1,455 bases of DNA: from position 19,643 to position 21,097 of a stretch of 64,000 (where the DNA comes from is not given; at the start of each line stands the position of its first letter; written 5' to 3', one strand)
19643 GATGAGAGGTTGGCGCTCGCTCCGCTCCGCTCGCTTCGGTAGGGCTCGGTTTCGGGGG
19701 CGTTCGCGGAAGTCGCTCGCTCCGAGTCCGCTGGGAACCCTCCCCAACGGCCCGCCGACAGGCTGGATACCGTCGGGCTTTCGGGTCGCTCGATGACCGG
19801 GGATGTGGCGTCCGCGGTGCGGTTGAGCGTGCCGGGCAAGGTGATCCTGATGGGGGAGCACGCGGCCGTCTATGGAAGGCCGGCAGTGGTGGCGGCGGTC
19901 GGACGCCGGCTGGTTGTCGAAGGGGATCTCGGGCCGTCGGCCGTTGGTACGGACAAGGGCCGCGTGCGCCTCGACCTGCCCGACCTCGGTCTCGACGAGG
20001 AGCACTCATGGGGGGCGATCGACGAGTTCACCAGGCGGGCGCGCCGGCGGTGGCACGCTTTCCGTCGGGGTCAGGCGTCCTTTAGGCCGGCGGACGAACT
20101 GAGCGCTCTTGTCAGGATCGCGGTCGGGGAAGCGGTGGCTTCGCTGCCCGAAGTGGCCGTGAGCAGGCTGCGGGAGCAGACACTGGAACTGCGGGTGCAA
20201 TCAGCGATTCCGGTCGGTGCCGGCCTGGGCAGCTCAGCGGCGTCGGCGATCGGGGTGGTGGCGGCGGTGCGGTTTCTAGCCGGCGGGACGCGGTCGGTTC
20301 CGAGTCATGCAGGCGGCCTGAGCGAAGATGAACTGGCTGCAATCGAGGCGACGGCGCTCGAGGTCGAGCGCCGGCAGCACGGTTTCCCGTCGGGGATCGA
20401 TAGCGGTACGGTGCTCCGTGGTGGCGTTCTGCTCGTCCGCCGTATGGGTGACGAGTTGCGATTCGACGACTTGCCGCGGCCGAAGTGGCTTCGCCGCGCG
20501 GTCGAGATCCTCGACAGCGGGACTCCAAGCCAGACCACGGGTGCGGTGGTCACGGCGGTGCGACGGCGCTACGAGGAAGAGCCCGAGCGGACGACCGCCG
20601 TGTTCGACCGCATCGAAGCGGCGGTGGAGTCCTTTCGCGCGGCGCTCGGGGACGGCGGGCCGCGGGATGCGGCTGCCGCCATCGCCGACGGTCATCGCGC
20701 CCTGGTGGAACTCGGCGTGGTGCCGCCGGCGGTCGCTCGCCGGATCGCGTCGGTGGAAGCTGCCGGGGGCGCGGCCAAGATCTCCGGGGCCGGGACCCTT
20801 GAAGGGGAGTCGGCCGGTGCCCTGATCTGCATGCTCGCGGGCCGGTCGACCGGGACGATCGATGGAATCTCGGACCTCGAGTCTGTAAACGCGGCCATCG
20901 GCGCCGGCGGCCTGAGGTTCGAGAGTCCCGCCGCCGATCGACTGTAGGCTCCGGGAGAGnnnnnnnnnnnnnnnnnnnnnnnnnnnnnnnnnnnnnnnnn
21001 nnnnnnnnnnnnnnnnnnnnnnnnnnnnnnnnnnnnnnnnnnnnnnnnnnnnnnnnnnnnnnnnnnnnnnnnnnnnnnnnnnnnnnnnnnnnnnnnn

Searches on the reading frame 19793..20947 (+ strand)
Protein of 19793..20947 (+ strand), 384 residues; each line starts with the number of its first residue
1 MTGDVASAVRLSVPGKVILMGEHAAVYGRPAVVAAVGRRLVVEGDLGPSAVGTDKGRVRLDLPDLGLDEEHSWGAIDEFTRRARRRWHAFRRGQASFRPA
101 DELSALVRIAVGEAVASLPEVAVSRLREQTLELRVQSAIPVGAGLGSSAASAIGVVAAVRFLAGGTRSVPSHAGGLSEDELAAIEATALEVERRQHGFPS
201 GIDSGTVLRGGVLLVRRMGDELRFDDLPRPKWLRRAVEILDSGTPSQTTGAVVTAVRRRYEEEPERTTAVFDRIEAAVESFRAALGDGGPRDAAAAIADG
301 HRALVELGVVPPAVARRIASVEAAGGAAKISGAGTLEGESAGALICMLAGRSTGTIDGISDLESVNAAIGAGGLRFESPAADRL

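Call 8: search_protein_families(library=pfam, proteins=[window:19793-20947:+], max_evalue=0.01)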
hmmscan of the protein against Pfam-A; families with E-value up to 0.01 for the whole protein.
window:19793-20947:+ (384 aa): 1 family
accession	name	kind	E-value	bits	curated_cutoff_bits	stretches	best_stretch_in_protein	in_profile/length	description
PF00288.32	GHMP_kinases_N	-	8.3e-11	42.4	22.3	1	122-204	6-80/87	GHMP kinases N terminal domain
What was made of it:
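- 19793..20947 (+): mvk (GHMP-family kinase), the gene downstream of the element. Pfam PF00288 (call 8).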

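Call 16: find_homologous_proteins(query=window:19793-20947:+, max_evalue=1e-20)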
Query window:19793-20947:+ (384 aa): 1436 proteins with E <= 1e-20 among 8000 candidates; the best 120 are listed.
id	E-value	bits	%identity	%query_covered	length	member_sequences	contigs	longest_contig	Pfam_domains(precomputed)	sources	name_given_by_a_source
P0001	3.3e-234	795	100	100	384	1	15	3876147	PF00288.33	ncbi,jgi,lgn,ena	-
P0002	1.1e-198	678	88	100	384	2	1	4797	PF00288.33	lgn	-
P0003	5.1e-195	666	86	99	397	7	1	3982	PF00288.33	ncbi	-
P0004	7.1e-185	633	85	100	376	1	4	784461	PF00288.33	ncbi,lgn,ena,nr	ncbi:MAG: hypothetical protein F4X59_03440 [Holophagales bacterium]|nr:hypothetical protein [Holopha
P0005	1.6e-180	618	80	100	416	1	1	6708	PF00288.33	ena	-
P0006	7.6e-179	613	84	97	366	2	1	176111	PF00288.33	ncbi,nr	ncbi:MAG: hypothetical protein F4112_05475 [Holophagales bacterium]|nr:hypothetical protein [Holopha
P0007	2.3e-178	611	80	100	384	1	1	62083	PF00288.33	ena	-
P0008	3.6e-178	610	80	100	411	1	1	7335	PF00288.33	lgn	-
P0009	1.1e-174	599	80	97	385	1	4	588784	PF00288.33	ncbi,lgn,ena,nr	ncbi:MAG: hypothetical protein F4060_00445 [Holophagales bacterium]|nr:hypothetical protein [Holopha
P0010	4.2e-171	587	79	100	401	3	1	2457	PF00288.33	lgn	-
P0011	1.7e-170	585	79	100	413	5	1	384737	PF00288.33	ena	-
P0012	3.0e-169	581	78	99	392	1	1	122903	PF00288.33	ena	-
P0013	6.9e-169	580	78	99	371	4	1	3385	PF00288.33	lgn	-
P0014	9.8e-169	579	78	98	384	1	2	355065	PF00288.33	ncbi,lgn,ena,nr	ncbi:MAG: hypothetical protein F4Y16_08885 [Holophagales bacterium]|nr:hypothetical protein [Holopha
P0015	1.2e-168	579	79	99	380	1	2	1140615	PF00288.33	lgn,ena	-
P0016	2.7e-168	578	79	99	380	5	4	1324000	PF00288.33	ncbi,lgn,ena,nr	ncbi:MAG: hypothetical protein OXI49_16080 [Acidobacteriota bacterium]|nr:hypothetical protein [Acid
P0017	3.0e-168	578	78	98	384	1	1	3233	PF00288.33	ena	-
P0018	3.6e-168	578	79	99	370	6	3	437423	PF00288.33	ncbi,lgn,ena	-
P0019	1.3e-167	576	76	100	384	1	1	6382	PF00288.33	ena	-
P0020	1.4e-167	576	78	98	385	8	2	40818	PF00288.33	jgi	-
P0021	4.0e-167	574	78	99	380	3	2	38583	PF00288.33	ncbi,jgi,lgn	-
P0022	6.1e-167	574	78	99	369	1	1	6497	PF00288.33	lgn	-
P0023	2.8e-166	571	78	99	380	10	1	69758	PF00288.33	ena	-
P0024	3.2e-166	571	78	99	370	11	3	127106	PF00288.33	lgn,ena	-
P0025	9.2e-166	570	78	98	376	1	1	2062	PF00288.33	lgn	-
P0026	2.0e-165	569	79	98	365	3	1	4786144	PF00288.33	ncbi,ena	-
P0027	4.2e-165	567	78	98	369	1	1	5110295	PF00288.33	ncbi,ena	-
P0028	1.2e-164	566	76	100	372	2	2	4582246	PF00288.33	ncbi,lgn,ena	-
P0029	3.0e-164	565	77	99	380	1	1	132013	PF00288.33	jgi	-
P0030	2.3e-163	562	76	98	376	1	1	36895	PF00288.33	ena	-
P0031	2.5e-162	558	77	99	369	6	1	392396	PF00288.33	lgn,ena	-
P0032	2.7e-162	558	77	99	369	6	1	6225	PF00288.33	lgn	-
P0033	5.1e-162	557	76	99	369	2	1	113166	PF00288.33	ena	-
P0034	7.6e-162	557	77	99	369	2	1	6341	PF00288.33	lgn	-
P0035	8.9e-157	540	74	99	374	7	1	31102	PF00288.33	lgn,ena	-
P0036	6.8e-153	527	74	98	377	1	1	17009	PF00288.33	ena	-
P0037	7.9e-142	491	68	98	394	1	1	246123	PF00288.33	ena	-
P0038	7.6e-140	484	68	98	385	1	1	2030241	PF00288.33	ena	-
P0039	1.5e-139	483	66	97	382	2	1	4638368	PF00288.33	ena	-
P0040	1.5e-139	483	67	98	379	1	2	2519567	PF00288.33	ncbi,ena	-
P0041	2.2e-139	483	68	97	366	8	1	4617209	PF00288.33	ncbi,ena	-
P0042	3.7e-139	482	67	98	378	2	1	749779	PF00288.33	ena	-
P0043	1.2e-138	480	66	97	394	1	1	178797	PF00288.33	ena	-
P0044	1.8e-138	480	60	97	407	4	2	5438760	PF00288.33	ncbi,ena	-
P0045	8.2e-138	478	70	95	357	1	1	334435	PF00288.33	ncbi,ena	-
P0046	2.3e-137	476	64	97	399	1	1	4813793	PF00288.33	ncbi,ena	-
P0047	2.8e-136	473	60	96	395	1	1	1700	PF00288.33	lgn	-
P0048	4.8e-136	472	66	98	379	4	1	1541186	PF00288.33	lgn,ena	-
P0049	4.8e-136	472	67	98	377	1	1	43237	PF00288.33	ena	-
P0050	1.5e-135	470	66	97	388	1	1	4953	PF00288.33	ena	-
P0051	1.5e-135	470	66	97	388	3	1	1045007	PF00288.33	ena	-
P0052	6.3e-135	468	66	98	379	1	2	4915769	PF00288.33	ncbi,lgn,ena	-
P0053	5.9e-134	465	66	96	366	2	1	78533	PF00288.33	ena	-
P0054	5.5e-133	462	66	96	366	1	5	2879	PF00288.33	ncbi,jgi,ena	-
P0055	7.2e-133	461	64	98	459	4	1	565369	PF00288.33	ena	-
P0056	2.4e-132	460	64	97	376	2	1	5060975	PF00288.33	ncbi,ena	-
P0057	2.5e-132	460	65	96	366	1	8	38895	PF00288.33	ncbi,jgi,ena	-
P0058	3.9e-132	459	66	96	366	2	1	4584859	PF00288.33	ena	-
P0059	5.1e-132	459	65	97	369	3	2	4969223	PF00288.33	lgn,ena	-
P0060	2.5e-131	456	64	96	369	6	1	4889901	PF00288.33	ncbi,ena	-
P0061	6.5e-131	455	62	98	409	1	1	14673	PF00288.33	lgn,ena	-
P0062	7.3e-131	455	66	98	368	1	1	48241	PF00288.33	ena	-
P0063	7.4e-131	455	73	52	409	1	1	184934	PF00288.33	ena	-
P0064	1.3e-130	454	65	96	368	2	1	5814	PF00288.33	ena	-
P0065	2.0e-130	453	64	98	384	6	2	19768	PF00288.33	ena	-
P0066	2.4e-130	453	63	97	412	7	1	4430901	PF00288.33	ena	-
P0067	2.7e-130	453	65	96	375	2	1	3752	PF00288.33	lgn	-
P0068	4.7e-130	452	61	98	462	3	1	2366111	PF00288.33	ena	-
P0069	8.8e-130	451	65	96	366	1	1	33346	PF00288.33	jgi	-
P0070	3.1e-129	450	72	52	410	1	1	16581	PF00288.33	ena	-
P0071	3.9e-129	449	59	98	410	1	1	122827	PF00288.33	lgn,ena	-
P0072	4.6e-129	449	65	97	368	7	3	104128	PF00288.33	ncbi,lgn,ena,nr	ncbi:MAG: hypothetical protein OXG81_01865 [Acidobacteria bacterium]|nr:hypothetical protein [Acidob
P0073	4.4e-128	446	65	95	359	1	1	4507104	PF00288.33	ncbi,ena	-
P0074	6.6e-128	445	71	52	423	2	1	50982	PF00288.33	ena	-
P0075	8.7e-128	445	68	53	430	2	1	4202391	PF00288.33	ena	-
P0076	1.7e-127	444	71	52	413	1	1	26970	PF00288.33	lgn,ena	-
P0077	2.1e-127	443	62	98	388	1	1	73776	PF00288.33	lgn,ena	-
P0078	3.4e-127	443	66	93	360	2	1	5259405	PF00288.33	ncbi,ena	-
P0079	7.6e-127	442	67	53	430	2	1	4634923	PF00288.33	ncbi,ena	-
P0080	1.8e-126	440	58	98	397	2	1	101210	PF00288.33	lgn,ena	-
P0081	4.2e-126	439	61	97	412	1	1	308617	PF00288.33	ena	-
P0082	1.2e-125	438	61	96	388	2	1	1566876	PF00288.33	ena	-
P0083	7.0e-125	435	65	99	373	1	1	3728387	PF00288.33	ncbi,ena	-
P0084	5.8e-120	419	61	96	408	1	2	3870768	PF00288.33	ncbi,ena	-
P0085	8.9e-117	409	79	71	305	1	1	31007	PF00288.33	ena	-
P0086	2.3e-108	381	53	93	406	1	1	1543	PF00288.33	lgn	-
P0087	1.5e-105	372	51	56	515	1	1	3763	PF00288.33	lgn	-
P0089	5.0e-101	357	57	98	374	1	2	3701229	PF00288.33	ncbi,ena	-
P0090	6.6e-75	271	63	60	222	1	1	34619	PF00288.33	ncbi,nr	ncbi:MAG: hypothetical protein J4F98_04315, partial [Acidobacteria bacterium]|nr:hypothetical protei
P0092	3.4e-71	259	46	97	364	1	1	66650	PF00288.33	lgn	-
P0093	6.1e-64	235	45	97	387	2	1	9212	PF00288.33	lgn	-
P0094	3.6e-63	232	43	95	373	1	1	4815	PF00288.33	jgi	-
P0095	5.6e-63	232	43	97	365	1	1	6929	PF00288.33,PF08544.19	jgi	-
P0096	6.3e-63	231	47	96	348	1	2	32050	PF00288.33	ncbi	-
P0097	7.6e-63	231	43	96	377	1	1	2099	PF00288.33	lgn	-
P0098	7.8e-63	231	42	97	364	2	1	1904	PF00288.33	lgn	-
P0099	2.7e-62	229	45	88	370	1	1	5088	PF00288.33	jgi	-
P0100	3.0e-62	229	43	95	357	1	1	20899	PF00288.33,PF08544.19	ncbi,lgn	ncbi:MAG: mevalonate kinase [Acidobacteriota bacterium]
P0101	4.8e-62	228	44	97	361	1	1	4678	PF00288.33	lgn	-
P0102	8.4e-62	228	43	88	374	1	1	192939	PF00288.33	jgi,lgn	jgi:mevalonate kinase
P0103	8.6e-62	228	42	96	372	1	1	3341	PF00288.33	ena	-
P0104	9.1e-62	228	45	97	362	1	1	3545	PF00288.33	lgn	-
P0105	9.3e-62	228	45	96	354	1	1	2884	PF00288.33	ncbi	-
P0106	2.3e-61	226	41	98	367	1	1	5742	PF00288.33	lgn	-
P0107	2.3e-61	226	45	84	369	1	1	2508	PF00288.33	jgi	jgi:mevalonate kinase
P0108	3.4e-61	226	43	97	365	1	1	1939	PF00288.33,PF08544.19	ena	-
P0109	5.0e-61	225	42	96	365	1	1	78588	PF00288.33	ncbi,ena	-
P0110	5.1e-61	225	43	97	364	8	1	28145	PF00288.33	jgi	jgi:mevalonate kinase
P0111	6.4e-61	225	46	88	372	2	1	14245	PF00288.33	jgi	-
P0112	8.5e-61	224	44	98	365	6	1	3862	PF00288.33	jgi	jgi:mevalonate kinase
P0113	9.9e-61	224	41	96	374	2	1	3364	PF00288.33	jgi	jgi:mevalonate kinase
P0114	1.1e-60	224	44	93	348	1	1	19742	PF00288.33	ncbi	-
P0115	1.2e-60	224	44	88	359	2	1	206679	PF00288.33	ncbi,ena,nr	ncbi:MAG TPA: hypothetical protein VN493_31495 [Thermoanaerobaculia bacterium]|nr:hypothetical prote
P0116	1.2e-60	224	45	88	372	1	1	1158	PF00288.33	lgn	-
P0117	1.4e-60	224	44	94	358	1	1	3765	PF00288.33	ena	-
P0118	2.1e-60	223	45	97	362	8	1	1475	PF00288.33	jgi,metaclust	metaclust:\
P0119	2.6e-60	223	41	85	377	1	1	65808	PF00288.33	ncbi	-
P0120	2.7e-60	223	41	96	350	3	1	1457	PF00288.33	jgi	-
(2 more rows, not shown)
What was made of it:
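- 19793..20947 (+): Homologues are annotated as mevalonate kinase (call 16).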

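Call 18: find_encoding_contigs(protein=P0004, flank=2500, max_places=2)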
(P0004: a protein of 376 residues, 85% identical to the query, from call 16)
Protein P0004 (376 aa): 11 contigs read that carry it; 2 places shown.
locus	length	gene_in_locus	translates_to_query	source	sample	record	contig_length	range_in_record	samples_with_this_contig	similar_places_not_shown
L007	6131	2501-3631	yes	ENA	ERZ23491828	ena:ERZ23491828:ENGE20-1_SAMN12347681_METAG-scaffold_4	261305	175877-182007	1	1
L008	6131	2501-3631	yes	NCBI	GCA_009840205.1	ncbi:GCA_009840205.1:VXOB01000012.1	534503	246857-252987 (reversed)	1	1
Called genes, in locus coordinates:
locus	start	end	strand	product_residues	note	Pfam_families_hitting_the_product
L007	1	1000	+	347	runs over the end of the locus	PF01070:FMN_dh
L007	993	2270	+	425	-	PF00368:HMG-CoA_red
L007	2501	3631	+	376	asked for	PF00288:GHMP_kinases_N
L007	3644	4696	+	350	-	PF22700:MVD-like_N, PF00288:GHMP_kinases_N (weak), PF18376:MDD_C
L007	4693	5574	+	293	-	PF00696:AA_kinase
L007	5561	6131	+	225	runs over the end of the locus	PF01325:Fe_dep_repress, PF02742:Fe_dep_repr_C, PF04023:FeoA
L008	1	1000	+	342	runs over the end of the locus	PF01070:FMN_dh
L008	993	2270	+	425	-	PF00368:HMG-CoA_red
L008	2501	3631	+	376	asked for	PF00288:GHMP_kinases_N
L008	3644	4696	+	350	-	PF22700:MVD-like_N, PF00288:GHMP_kinases_N (weak), PF18376:MDD_C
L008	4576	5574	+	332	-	PF00696:AA_kinase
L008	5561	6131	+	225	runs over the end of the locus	PF01325:Fe_dep_repress, PF02742:Fe_dep_repr_C, PF04023:FeoA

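Call 19: find_encoding_contigs(protein=P0002, flank=2500, max_places=2)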
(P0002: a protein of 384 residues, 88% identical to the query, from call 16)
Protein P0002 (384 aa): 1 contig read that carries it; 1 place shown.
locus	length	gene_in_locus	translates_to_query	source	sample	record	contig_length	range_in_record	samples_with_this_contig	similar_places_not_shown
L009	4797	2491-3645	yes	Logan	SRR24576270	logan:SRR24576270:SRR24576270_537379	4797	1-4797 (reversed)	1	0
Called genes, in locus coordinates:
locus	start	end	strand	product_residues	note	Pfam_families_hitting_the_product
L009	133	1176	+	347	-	PF01070:FMN_dh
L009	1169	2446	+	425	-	PF00368:HMG-CoA_red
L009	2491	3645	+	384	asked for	PF00288:GHMP_kinases_N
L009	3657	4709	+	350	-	PF22700:MVD-like_N, PF00288:GHMP_kinases_N (weak), PF18376:MDD_C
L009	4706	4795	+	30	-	?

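Call 20: find_encoding_contigs(protein=P0009, flank=2500, max_places=2)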
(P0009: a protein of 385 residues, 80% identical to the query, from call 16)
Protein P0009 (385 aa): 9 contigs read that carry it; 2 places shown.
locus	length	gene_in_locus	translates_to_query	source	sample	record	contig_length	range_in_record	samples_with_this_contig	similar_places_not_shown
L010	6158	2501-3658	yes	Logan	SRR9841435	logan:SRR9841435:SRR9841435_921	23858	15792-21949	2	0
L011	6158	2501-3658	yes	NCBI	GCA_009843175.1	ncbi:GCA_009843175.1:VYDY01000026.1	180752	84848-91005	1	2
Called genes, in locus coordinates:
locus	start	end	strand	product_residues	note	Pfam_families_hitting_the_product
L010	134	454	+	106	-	-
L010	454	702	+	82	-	-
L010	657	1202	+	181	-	PF01944:SpoIIM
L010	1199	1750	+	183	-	PF04893:Yip1 (weak)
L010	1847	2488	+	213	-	-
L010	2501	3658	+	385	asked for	PF00288:GHMP_kinases_N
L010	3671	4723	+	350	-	PF22700:MVD-like_N, PF00288:GHMP_kinases_N (weak), PF18376:MDD_C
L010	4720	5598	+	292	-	PF00696:AA_kinase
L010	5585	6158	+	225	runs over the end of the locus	PF01325:Fe_dep_repress, PF02742:Fe_dep_repr_C, PF04023:FeoA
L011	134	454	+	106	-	-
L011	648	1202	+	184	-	PF01944:SpoIIM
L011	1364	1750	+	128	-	-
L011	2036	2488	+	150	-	-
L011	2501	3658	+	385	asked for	PF00288:GHMP_kinases_N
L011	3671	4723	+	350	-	PF22700:MVD-like_N, PF00288:GHMP_kinases_N (weak), PF18376:MDD_C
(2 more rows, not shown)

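Call 27: find_encoding_contigs(protein=P0003, flank=2000, max_places=2)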
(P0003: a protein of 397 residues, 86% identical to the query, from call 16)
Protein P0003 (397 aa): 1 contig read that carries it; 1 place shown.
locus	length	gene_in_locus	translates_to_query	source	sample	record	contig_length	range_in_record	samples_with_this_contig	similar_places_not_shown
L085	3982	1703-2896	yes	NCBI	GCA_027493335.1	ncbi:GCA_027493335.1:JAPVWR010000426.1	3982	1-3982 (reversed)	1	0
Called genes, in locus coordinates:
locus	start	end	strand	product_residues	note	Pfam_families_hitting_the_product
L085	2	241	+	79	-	?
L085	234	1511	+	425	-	PF00368:HMG-CoA_red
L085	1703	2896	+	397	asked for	PF00288:GHMP_kinases_N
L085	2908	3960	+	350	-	PF22700:MVD-like_N, PF00288:GHMP_kinases_N (weak), PF18376:MDD_C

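Call 28: find_encoding_contigs(protein=P0006, flank=2000, max_places=2)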
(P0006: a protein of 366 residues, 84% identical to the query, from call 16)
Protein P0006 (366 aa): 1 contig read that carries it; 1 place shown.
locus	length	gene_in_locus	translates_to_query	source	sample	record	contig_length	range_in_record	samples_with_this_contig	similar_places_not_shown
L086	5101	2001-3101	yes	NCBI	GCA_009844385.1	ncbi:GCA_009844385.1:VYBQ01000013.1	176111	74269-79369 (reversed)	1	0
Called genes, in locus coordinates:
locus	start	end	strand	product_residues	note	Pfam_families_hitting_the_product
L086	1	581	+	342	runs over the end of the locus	PF01070:FMN_dh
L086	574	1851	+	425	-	PF00368:HMG-CoA_red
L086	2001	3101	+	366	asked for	PF00288:GHMP_kinases_N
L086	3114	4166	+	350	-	PF22700:MVD-like_N, PF00288:GHMP_kinases_N (weak), PF18376:MDD_C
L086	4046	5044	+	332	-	PF00696:AA_kinase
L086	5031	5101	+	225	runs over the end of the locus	PF01325:Fe_dep_repress, PF02742:Fe_dep_repr_C, PF04023:FeoA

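Call 29: find_encoding_contigs(protein=P0007, flank=2000, max_places=2)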
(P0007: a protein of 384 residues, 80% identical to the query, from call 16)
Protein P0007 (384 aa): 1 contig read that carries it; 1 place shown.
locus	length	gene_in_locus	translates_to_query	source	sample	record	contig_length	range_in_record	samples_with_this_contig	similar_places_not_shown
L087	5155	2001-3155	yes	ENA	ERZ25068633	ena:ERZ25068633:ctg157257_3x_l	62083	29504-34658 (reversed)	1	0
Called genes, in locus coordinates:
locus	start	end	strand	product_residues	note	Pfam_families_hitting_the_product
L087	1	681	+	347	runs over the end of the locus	PF01070:FMN_dh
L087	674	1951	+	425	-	PF00368:HMG-CoA_red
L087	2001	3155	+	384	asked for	PF00288:GHMP_kinases_N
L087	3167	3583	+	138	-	PF22700:MVD-like_N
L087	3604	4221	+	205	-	PF22700:MVD-like_N (weak), PF18376:MDD_C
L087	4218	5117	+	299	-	PF00696:AA_kinase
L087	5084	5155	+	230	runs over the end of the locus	PF01325:Fe_dep_repress, PF02742:Fe_dep_repr_C, PF04023:FeoA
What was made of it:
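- Close relatives do without it (calls 19, 29).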

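Call 33: find_encoding_contigs(protein=P0005, flank=2000, max_places=2)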
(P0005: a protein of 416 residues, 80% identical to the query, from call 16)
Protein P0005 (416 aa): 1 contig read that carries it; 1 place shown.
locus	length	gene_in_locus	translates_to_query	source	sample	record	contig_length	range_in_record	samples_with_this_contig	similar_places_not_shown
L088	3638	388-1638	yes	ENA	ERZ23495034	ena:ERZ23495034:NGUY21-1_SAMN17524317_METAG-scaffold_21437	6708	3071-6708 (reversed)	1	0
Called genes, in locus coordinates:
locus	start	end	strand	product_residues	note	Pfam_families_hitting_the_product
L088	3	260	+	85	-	?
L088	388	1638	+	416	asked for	PF00288:GHMP_kinases_N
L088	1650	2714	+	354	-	PF22700:MVD-like_N, PF00288:GHMP_kinases_N (faint), PF18376:MDD_C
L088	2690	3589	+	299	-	PF00696:AA_kinase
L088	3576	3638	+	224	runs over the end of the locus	PF01325:Fe_dep_repress, PF02742:Fe_dep_repr_C, PF04023:FeoA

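Call 34: find_encoding_contigs(protein=P0011, flank=2000, max_places=2)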
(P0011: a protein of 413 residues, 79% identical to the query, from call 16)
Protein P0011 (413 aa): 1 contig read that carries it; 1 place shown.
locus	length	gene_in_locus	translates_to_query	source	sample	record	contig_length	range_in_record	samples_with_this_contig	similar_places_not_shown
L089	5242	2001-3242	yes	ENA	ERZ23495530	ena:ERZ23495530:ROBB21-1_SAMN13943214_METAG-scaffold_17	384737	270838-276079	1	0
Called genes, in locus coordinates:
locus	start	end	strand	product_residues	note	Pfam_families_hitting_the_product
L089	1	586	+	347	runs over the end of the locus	PF01070:FMN_dh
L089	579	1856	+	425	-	PF00368:HMG-CoA_red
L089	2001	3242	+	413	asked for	PF00288:GHMP_kinases_N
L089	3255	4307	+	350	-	PF22700:MVD-like_N, PF00288:GHMP_kinases_N (weak), PF18376:MDD_C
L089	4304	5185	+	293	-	PF00696:AA_kinase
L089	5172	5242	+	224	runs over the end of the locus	PF01325:Fe_dep_repress, PF02742:Fe_dep_repr_C, PF04023:FeoA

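Call 52: find_encoding_contigs(protein=P0068, flank=10000, max_places=1)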
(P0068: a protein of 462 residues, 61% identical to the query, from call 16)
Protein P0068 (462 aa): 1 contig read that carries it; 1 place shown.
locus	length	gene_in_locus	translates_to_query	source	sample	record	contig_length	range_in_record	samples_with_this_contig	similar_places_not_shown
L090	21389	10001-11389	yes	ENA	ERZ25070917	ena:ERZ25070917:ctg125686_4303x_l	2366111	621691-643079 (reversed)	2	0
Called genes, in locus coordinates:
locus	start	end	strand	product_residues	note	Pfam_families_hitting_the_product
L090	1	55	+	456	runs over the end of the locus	PF01408:GFO_IDH_MocA, PF19051:GFO_IDH_MocA_C2, PF02894:GFO_IDH_MocA_C (faint), PF22725:GFO_IDH_MocA_C3 (weak)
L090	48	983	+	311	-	PF13483:Lactamase_B_3 (weak), PF00753:Lactamase_B, PF12706:Lactamase_B_2 (weak)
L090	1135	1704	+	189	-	PF08534:Redoxin, PF00578:AhpC-TSA, PF00085:Thioredoxin, PF13905:Thioredoxin_8 (weak)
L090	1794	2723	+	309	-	PF09296:NUDIX-like, PF09297:Zn_ribbon_NUD, PF00293:NUDIX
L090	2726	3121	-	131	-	PF01850:PIN (weak)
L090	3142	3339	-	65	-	-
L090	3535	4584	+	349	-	PF04055:Radical_SAM, PF06463:Mob_synth_C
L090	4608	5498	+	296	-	PF03372:Exo_endo_phos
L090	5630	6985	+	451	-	-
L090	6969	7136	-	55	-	-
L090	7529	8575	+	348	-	PF01070:FMN_dh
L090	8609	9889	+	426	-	PF00368:HMG-CoA_red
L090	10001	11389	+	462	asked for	PF00288:GHMP_kinases_N (weak)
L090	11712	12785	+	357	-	PF22700:MVD-like_N, PF00288:GHMP_kinases_N (weak), PF18376:MDD_C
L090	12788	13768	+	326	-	PF00696:AA_kinase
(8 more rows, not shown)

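Call 53: find_encoding_contigs(protein=P0055, flank=10000, max_places=1)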
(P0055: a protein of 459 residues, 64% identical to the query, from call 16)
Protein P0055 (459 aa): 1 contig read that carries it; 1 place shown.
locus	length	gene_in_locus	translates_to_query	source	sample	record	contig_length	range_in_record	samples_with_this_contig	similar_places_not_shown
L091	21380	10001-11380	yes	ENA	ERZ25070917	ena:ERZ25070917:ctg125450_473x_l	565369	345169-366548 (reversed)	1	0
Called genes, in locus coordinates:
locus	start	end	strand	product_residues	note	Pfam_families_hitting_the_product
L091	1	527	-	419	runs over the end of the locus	PF00962:A_deaminase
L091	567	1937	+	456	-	PF01408:GFO_IDH_MocA, PF19051:GFO_IDH_MocA_C2, PF22725:GFO_IDH_MocA_C3 (weak)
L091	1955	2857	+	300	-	PF00753:Lactamase_B, PF13483:Lactamase_B_3 (weak), PF12706:Lactamase_B_2 (weak)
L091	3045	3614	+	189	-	PF08534:Redoxin, PF00578:AhpC-TSA, PF00085:Thioredoxin, PF13905:Thioredoxin_8 (weak)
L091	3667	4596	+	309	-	PF09296:NUDIX-like, PF09297:Zn_ribbon_NUD, PF00293:NUDIX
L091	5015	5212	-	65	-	-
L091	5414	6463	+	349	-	PF04055:Radical_SAM, PF06463:Mob_synth_C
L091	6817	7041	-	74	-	PF07927:HicA_toxin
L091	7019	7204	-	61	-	-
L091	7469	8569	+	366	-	PF01070:FMN_dh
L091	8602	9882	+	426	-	PF00368:HMG-CoA_red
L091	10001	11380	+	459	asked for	PF00288:GHMP_kinases_N (weak)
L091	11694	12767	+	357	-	PF22700:MVD-like_N, PF00288:GHMP_kinases_N (weak), PF18376:MDD_C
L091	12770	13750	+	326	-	PF00696:AA_kinase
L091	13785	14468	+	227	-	PF01325:Fe_dep_repress, PF02742:Fe_dep_repr_C, PF04023:FeoA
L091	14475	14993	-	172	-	PF00364:Biotin_lipoyl, PF25917:BSH_RND (weak), PF25984:BSH_YknX (faint)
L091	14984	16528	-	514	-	PF00289:Biotin_carb_N, PF02786:CPSase_L_D2, PF07478:Dala_Dala_lig_C, PF02222:ATP-grasp, PF02785:Biotin_carb_C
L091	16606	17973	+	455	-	PF13458:Peripla_BP_6, PF13433:Peripla_BP_5 (weak)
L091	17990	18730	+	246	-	PF17203:sCache_3_2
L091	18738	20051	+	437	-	PF07690:MFS_1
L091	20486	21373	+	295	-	PF01040:UbiA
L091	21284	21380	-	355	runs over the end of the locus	PF03706:LPG_synthase_TM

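Call 92: search_protein_families(library=pfam, proteins=[L091:5414-6463:+], max_evalue=0.001)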
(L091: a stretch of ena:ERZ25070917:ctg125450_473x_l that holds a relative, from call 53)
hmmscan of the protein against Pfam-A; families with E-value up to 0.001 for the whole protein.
L091:5414-6463:+ (349 aa): 3 families
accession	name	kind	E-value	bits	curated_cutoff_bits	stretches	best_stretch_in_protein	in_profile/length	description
PF04055.27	Radical_SAM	-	7e-38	130.8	29.5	1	28-189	1-163/166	Radical SAM superfamily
PF06463.18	Mob_synth_C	-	2.8e-35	121.5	37.4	1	199-324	3-127/128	Molybdenum Cofactor Synthesis C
PF13353.11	Fer4_12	-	0.00015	22.5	22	1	31-100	12-77/137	4Fe-4S single cluster domain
